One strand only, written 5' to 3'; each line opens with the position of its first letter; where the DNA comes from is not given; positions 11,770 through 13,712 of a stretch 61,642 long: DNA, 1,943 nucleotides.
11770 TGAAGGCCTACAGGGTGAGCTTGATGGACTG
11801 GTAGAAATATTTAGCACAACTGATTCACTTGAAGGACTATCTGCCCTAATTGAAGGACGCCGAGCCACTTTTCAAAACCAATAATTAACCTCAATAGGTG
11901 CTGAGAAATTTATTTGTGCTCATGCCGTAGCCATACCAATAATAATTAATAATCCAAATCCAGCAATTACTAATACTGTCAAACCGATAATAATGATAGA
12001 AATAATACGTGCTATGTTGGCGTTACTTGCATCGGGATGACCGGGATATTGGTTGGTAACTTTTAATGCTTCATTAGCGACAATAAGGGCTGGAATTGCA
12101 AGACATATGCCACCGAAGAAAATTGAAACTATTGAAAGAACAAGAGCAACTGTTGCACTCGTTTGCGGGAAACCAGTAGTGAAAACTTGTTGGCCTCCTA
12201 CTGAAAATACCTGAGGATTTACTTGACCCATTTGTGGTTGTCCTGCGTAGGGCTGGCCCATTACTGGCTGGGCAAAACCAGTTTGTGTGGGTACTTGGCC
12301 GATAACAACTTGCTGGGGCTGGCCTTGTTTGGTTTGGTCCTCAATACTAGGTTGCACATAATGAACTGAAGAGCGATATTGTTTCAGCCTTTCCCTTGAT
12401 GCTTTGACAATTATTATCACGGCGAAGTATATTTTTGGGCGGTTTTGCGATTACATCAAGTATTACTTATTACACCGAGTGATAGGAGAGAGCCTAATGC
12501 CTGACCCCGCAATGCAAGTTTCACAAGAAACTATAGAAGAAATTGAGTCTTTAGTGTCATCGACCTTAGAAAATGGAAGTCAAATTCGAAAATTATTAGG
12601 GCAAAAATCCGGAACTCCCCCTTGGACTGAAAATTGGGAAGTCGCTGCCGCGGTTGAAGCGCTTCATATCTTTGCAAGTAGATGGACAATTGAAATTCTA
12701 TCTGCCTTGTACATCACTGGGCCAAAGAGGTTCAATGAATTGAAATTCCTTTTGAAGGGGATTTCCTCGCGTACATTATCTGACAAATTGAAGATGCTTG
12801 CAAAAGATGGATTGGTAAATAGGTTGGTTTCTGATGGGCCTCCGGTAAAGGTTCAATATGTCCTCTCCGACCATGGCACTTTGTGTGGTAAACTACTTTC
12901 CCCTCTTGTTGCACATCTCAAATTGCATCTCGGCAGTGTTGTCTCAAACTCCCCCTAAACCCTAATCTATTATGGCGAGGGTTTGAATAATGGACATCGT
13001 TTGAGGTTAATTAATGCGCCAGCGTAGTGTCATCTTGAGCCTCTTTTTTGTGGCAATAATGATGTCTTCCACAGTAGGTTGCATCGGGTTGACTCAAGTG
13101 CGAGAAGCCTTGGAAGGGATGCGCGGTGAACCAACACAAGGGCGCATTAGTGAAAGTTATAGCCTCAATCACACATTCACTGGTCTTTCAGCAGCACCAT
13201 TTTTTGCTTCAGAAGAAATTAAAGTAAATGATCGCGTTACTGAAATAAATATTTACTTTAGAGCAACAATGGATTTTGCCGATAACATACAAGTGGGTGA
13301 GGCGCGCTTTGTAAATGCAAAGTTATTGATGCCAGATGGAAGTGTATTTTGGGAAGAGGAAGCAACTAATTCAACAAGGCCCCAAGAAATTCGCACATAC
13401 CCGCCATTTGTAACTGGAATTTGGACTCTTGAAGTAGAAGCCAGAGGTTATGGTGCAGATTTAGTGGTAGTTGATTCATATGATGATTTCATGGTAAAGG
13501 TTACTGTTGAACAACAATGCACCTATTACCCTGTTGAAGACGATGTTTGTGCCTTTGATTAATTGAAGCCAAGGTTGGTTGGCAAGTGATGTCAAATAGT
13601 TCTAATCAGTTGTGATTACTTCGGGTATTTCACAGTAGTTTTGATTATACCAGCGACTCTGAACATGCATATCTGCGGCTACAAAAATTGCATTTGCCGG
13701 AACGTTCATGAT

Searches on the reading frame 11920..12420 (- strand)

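Call 15: search_protein_families(library=pfam, proteins=[window:11920-12420:-], max_evalue=0.001)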
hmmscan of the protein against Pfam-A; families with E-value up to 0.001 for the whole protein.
window:11920-12420:- (166 aa): 1 family
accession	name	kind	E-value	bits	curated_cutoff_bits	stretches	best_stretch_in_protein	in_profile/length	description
PF13828.11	DUF4190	-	0.00027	21.1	35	1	89-150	2-61/62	Domain of unknown function (DUF4190)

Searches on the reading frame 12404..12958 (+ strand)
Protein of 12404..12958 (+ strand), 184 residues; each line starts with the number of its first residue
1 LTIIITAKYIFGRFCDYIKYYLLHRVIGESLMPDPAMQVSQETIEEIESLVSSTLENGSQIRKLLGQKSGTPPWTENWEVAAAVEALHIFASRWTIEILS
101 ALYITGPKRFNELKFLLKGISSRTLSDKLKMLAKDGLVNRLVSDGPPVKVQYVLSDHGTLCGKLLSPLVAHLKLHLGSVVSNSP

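Call 15: search_protein_families(library=pfam, proteins=[window:12404-12958:+], max_evalue=0.001)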
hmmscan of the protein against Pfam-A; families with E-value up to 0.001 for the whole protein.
window:12404-12958:+ (184 aa): 1 family
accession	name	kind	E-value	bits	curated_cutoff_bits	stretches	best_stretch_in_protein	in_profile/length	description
PF01638.23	HxlR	-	6.6e-17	61.6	20.8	1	91-170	3-81/91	HxlR-like helix-turn-helix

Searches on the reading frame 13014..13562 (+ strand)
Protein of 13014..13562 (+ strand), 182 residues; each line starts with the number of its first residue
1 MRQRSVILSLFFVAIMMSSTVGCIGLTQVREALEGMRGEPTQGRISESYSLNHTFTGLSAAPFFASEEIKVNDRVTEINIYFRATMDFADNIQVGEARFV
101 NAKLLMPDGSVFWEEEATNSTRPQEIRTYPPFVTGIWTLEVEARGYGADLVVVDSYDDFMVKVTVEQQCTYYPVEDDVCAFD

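Call 15: search_protein_families(library=pfam, proteins=[window:13014-13562:+], max_evalue=0.001)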
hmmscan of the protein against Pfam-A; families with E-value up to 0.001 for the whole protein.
window:13014-13562:+ (182 aa): 0 families

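Call 51: search_protein_families(library=pfam, proteins=[window:13014-13562:+], max_evalue=0.1)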
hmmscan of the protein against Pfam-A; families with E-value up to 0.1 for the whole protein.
window:13014-13562:+ (182 aa): 0 families

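Call 82: search_protein_families(library=padloc, proteins=[window:13014-13562:+], max_evalue=0.01)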
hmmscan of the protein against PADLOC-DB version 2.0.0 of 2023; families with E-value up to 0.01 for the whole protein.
window:13014-13562:+ (182 aa): 0 families
